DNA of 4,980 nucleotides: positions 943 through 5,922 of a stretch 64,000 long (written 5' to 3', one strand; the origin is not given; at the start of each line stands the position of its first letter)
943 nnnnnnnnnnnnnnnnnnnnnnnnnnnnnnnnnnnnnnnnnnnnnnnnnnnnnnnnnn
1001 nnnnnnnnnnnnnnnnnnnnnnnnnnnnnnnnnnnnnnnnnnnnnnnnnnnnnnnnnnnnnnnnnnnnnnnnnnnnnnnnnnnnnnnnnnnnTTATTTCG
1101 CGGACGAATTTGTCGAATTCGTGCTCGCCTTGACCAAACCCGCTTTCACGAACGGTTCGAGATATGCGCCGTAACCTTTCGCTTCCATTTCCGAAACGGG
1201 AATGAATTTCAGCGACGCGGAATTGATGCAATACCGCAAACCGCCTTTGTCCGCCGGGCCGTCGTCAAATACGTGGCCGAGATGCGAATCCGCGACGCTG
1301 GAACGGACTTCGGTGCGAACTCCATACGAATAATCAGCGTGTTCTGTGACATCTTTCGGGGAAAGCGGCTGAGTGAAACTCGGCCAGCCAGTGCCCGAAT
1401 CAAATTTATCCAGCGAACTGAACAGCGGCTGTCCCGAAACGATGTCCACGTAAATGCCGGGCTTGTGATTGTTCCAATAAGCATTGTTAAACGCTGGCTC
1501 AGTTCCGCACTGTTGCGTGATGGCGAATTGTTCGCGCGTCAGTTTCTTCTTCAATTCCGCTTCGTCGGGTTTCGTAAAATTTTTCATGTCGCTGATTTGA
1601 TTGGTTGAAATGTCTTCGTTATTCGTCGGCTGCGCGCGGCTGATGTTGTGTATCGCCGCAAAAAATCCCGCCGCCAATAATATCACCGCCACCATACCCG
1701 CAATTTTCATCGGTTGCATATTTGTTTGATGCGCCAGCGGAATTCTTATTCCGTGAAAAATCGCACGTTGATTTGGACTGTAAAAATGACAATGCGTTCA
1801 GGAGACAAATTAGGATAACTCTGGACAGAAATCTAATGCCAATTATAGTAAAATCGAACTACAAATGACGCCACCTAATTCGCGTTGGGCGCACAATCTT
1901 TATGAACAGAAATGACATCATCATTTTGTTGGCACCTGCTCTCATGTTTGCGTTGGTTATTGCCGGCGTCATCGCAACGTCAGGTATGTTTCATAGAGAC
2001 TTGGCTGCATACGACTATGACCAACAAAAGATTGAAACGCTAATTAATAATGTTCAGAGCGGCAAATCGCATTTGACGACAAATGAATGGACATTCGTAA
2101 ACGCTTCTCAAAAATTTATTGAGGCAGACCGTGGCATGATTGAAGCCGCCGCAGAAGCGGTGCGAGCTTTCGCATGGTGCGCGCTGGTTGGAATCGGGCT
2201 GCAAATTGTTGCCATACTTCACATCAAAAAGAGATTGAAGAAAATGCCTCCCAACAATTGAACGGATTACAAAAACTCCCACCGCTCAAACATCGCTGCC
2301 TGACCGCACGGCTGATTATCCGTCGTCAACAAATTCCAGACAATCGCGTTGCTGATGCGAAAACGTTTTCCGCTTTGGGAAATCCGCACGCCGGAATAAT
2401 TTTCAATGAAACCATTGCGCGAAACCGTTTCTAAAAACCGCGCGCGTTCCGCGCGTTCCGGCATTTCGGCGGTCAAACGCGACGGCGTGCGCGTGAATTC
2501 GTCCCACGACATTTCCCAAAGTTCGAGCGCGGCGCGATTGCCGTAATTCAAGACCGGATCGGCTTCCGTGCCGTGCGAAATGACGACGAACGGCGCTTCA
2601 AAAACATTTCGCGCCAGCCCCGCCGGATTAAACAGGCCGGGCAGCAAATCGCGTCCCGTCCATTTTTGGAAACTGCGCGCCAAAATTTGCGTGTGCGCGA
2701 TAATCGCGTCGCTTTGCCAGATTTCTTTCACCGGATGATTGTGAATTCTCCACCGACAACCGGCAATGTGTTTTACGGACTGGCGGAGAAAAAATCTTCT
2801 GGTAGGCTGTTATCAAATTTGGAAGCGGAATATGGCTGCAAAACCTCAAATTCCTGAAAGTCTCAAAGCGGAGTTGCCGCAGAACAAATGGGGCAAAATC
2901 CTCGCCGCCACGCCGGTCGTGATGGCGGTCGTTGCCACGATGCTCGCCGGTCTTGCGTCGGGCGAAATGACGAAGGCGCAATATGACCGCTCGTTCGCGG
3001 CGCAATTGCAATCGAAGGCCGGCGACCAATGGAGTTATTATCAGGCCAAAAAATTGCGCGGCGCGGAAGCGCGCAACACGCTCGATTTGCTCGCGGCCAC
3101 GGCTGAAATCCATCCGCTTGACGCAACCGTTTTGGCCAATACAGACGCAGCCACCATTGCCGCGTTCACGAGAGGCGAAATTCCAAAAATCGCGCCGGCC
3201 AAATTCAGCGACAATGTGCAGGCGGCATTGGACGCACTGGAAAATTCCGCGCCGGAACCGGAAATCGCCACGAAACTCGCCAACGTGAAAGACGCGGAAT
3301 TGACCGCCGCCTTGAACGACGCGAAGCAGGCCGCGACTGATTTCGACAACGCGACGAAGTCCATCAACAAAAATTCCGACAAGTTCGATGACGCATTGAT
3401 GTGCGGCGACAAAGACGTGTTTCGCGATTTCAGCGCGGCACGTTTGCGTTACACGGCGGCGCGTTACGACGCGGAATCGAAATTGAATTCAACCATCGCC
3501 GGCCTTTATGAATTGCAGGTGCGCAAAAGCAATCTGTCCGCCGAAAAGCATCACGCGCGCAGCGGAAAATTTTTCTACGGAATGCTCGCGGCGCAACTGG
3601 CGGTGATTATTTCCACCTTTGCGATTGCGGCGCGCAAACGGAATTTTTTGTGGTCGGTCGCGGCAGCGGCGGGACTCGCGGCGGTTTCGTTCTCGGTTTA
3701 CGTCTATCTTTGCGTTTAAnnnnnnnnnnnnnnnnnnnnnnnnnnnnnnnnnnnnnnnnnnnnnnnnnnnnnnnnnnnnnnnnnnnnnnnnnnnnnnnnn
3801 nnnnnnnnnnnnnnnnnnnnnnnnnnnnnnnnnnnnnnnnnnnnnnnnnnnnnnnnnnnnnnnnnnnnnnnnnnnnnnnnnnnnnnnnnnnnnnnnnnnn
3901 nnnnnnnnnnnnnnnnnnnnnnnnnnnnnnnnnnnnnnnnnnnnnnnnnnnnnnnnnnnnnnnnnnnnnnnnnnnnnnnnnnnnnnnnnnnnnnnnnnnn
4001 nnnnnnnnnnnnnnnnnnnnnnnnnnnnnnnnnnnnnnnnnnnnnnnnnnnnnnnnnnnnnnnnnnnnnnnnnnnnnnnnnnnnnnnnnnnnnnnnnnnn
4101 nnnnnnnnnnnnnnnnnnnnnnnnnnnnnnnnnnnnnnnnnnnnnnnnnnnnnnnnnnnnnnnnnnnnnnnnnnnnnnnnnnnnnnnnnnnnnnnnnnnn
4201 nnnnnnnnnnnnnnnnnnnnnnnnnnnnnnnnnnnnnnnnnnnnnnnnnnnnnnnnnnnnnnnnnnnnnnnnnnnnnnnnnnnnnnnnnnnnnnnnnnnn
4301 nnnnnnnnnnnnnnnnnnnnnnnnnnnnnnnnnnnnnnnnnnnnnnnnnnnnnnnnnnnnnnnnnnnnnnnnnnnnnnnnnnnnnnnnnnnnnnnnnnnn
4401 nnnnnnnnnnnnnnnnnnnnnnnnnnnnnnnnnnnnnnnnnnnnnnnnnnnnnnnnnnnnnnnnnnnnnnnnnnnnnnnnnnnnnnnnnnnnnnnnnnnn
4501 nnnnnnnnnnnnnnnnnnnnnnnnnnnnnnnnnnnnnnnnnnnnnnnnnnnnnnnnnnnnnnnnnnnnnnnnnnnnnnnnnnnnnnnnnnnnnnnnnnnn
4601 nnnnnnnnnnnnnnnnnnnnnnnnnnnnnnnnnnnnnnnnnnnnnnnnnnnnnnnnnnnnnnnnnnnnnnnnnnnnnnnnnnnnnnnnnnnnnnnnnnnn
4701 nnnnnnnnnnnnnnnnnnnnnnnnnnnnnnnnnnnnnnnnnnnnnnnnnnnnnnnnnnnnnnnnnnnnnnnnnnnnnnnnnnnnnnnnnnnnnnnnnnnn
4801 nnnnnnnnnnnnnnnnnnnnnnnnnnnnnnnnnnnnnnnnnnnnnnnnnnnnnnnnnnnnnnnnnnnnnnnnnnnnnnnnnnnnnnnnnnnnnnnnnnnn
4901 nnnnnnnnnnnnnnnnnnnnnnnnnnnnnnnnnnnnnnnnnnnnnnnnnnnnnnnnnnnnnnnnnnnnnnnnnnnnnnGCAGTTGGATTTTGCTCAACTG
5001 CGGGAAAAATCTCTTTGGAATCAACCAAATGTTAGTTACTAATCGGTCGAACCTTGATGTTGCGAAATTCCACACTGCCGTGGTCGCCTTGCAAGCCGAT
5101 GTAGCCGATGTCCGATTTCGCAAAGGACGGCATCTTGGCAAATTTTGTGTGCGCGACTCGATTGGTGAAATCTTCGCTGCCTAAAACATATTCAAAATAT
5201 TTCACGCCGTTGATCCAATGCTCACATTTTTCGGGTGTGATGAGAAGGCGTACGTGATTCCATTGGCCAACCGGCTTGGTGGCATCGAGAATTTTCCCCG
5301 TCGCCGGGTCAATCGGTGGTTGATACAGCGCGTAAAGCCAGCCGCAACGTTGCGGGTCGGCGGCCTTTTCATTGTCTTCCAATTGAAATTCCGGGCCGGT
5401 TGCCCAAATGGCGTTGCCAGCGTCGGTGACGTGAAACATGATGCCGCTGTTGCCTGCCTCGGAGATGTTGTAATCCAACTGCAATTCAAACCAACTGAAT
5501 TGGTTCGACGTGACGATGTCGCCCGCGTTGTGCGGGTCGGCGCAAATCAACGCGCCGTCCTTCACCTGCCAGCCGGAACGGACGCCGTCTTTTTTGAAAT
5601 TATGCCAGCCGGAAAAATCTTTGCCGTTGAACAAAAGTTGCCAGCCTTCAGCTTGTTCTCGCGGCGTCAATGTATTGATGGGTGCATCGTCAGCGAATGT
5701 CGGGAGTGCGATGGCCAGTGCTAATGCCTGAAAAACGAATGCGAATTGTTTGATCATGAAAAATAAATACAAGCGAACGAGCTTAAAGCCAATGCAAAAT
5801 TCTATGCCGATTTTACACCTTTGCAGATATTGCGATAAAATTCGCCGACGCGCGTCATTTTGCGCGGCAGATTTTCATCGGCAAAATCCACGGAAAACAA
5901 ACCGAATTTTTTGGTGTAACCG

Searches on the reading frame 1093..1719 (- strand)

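Call 26: search_protein_families(library=pfam, proteins=[window:1093-1719:-], max_evalue=0.0001)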
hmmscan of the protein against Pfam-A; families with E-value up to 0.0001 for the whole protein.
window:1093-1719:- (208 aa): 1 family
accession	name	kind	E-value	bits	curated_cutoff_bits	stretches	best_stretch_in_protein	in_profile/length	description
PF01641.26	SelR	-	5.1e-46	155.8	24.9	1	60-174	1-116/116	SelR domain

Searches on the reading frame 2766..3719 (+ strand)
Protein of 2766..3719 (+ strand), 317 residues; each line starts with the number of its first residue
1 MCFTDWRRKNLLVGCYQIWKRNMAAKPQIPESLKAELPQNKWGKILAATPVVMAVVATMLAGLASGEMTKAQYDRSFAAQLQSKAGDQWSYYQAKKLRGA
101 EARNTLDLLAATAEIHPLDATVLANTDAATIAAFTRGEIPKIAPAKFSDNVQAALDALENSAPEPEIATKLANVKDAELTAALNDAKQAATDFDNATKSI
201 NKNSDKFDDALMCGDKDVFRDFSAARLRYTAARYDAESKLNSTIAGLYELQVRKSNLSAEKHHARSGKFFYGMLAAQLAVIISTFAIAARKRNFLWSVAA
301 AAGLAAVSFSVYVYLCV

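Call 26: search_protein_families(library=pfam, proteins=[window:2766-3719:+], max_evalue=0.0001)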
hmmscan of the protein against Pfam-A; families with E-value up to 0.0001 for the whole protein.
window:2766-3719:+ (317 aa): 1 family
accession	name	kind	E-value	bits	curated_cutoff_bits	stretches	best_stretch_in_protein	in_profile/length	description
PF14235.11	DUF4337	-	9.6e-11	42.5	27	1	46-132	4-80/161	Domain of unknown function (DUF4337)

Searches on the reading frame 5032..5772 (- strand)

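Call 26: search_protein_families(library=pfam, proteins=[window:5032-5772:-], max_evalue=0.0001)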
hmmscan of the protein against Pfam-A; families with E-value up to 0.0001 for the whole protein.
window:5032-5772:- (246 aa): 1 family
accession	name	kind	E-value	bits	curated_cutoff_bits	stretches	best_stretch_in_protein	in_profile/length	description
PF06439.18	3keto-disac_hyd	-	8.7e-46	156.8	26.8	1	43-242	1-187/187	3-keto-disaccharide hydrolase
